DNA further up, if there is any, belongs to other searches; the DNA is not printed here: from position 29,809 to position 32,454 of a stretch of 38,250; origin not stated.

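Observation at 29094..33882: DeoR-regulated glycyl-radical eliminase, activase and FSA/TalC-like aldolase operon (YbiW-YbiY-FsaA-type)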

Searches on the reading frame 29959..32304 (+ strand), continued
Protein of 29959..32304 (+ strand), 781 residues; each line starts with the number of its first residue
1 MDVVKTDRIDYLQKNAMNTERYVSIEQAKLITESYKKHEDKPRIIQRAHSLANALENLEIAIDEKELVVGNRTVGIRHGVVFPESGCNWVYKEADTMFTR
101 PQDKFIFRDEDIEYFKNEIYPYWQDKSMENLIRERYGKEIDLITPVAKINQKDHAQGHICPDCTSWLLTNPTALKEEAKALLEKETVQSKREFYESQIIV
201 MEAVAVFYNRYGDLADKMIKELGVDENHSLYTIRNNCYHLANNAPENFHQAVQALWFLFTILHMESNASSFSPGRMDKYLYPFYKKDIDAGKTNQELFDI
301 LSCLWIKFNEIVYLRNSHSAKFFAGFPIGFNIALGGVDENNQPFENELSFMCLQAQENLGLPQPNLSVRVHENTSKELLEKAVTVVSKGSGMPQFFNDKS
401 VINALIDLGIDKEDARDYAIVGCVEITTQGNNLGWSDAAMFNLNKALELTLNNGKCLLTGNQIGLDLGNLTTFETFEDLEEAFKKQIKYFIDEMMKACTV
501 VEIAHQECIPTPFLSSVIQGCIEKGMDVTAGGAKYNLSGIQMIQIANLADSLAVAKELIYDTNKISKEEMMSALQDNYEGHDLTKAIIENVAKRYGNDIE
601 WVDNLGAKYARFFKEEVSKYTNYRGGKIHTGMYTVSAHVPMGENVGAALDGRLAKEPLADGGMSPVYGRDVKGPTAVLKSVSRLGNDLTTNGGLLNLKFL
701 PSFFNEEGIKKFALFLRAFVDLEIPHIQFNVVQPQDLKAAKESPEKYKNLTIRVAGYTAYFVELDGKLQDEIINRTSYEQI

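Call 22: find_encoding_contigs(protein=P0054, flank=10000, max_places=3)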
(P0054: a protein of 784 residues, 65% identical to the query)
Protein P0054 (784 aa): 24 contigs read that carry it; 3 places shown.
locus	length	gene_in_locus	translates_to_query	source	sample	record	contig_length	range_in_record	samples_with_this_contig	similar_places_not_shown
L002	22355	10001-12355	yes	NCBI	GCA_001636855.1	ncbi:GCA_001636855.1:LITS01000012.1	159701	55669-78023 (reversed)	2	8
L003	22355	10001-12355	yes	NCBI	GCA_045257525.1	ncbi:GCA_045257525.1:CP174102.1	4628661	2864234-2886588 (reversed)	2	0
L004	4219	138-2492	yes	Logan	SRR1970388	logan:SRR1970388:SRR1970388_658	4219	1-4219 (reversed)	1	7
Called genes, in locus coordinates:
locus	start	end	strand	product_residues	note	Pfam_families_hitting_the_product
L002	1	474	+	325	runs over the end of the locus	PF01408:GFO_IDH_MocA, PF22725:GFO_IDH_MocA_C3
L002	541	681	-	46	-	-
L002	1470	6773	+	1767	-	-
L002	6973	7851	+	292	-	PF13531:SBP_bac_11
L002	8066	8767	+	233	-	PF01618:MotA_ExbB (weak)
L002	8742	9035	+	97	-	PF09919:DUF2149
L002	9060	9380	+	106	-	PF09919:DUF2149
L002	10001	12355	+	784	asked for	PF02901:PFL-like, PF01228:Gly_radical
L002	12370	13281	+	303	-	PF13353:Fer4_12, PF04055:Radical_SAM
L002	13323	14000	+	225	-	PF00923:TAL_FSA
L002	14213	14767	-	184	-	PF02915:Rubrerythrin, PF21349:RUBY_RBDX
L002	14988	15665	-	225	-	PF00302:CAT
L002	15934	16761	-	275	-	PF00805:Pentapeptide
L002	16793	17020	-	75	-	PF09932:DUF2164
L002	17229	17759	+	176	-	PF04542:Sigma70_r2, PF08281:Sigma70_r4_2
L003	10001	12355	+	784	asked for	PF02901:PFL-like, PF01228:Gly_radical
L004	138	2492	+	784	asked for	PF02901:PFL-like, PF01228:Gly_radical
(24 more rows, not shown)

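Call 23: find_encoding_contigs(protein=P0004, flank=10000, max_places=2)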
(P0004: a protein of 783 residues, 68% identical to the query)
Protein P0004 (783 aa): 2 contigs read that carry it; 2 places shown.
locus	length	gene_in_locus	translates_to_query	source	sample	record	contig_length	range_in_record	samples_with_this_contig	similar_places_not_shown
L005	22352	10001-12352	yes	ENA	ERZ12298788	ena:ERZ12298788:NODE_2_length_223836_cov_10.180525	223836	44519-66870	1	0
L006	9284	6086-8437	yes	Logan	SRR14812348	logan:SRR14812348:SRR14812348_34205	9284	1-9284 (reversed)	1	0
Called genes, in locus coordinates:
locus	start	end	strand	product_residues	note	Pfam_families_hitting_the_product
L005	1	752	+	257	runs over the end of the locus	PF00005:ABC_tran, PF13304:AAA_21 (faint), PF12399:BCA_ABC_TP_C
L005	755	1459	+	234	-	PF00005:ABC_tran, PF13304:AAA_21 (faint)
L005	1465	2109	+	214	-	PF00571:CBS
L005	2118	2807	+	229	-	-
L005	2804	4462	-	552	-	PF00583:Acetyltransf_1, PF13673:Acetyltransf_10, PF13508:Acetyltransf_7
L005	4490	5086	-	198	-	-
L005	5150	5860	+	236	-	-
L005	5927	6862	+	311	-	PF10282:Lactonase, PF02239:Cytochrom_D1 (faint)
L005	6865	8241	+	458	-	PF03446:NAD_binding_2, PF00393:6PGD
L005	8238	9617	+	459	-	PF00479:G6PD_N, PF02781:G6PD_C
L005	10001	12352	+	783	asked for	PF02901:PFL-like, PF01228:Gly_radical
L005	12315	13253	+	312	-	PF13353:Fer4_12, PF04055:Radical_SAM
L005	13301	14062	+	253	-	PF08220:HTH_DeoR, PF00455:DeoRC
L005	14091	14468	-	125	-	PF04304:DUF454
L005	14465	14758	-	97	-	PF11756:YgbA_NO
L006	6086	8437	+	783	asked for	PF02901:PFL-like, PF01228:Gly_radical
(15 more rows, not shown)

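Call 24: find_encoding_contigs(protein=P0014, flank=10000, max_places=2)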
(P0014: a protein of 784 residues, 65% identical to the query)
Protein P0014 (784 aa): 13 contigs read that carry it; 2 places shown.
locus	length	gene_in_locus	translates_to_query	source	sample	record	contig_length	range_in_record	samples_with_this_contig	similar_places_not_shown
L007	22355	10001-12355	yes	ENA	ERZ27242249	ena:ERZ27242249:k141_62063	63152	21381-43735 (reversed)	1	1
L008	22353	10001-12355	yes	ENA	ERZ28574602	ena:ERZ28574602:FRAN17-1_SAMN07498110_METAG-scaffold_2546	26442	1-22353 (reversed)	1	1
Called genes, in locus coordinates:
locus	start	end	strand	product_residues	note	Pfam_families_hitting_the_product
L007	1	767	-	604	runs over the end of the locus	PF05960:DUF885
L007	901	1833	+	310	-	PF20511:PMI_typeI_cat, PF21621:MPI_cupin_dom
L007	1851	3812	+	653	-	PF05043:Mga (faint), PF08279:HTH_11 (faint), PF09182:PuR_N (faint), PF00874:PRD, PF00359:PTS_EIIA_2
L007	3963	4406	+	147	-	PF00359:PTS_EIIA_2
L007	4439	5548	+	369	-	PF02378:PTS_EIIC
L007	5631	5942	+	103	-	PF02302:PTS_IIB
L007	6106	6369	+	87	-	PF00381:PTS-HPr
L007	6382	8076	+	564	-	PF05524:PEP-utilisers_N, PF00391:PEP-utilizers, PF02896:PEP-utilizers_C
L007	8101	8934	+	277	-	PF08282:Hydrolase_3, PF00702:Hydrolase (weak), PF05116:S6PP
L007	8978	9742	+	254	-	PF08220:HTH_DeoR, PF08279:HTH_11 (weak), PF00455:DeoRC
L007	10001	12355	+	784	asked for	PF02901:PFL-like, PF01228:Gly_radical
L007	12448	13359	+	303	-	PF13353:Fer4_12, PF04055:Radical_SAM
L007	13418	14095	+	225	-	PF00923:TAL_FSA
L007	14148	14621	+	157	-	PF12900:Pyridox_ox_2, PF01243:PNPOx_N (weak)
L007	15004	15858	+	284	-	PF13306:LRR_5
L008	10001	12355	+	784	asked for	PF02901:PFL-like, PF01228:Gly_radical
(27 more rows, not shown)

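Call 25: find_encoding_contigs(protein=P0007, flank=10000, max_places=2)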
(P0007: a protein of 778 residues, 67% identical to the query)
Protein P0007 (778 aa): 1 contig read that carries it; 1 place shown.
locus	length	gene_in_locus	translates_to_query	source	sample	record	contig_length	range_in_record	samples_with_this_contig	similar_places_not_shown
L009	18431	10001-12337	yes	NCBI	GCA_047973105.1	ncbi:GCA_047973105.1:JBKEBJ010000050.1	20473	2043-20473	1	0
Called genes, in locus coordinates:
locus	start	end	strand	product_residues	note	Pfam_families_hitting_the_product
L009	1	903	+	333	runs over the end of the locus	PF01032:FecCD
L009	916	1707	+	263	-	PF09818:ABC_ATPase (faint), PF13175:AAA_15 (weak), PF02463:SMC_N, PF00005:ABC_tran, PF13304:AAA_21 (faint)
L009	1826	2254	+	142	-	PF22381:Staph_reg_Sar_Rot, PF01978:TrmB (weak), PF01047:MarR, PF12802:MarR_2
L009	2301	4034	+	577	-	PF00664:ABC_membrane, PF00005:ABC_tran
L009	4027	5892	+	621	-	PF00664:ABC_membrane, PF02463:SMC_N (faint), PF00005:ABC_tran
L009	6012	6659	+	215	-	PF00702:Hydrolase, PF13419:HAD_2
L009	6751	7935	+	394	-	PF12832:MFS_1_like, PF07690:MFS_1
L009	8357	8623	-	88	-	-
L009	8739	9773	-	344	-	PF13676:TIR_2 (weak)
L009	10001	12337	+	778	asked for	PF02901:PFL-like, PF01228:Gly_radical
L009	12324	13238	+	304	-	PF13353:Fer4_12, PF04055:Radical_SAM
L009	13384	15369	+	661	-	PF05043:Mga (faint), PF08279:HTH_11 (faint), PF00874:PRD, PF02302:PTS_IIB (weak), PF00359:PTS_EIIA_2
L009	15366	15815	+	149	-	PF00359:PTS_EIIA_2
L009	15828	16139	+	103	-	PF02302:PTS_IIB, PF25554:PTS_EIIB_BC_N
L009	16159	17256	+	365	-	-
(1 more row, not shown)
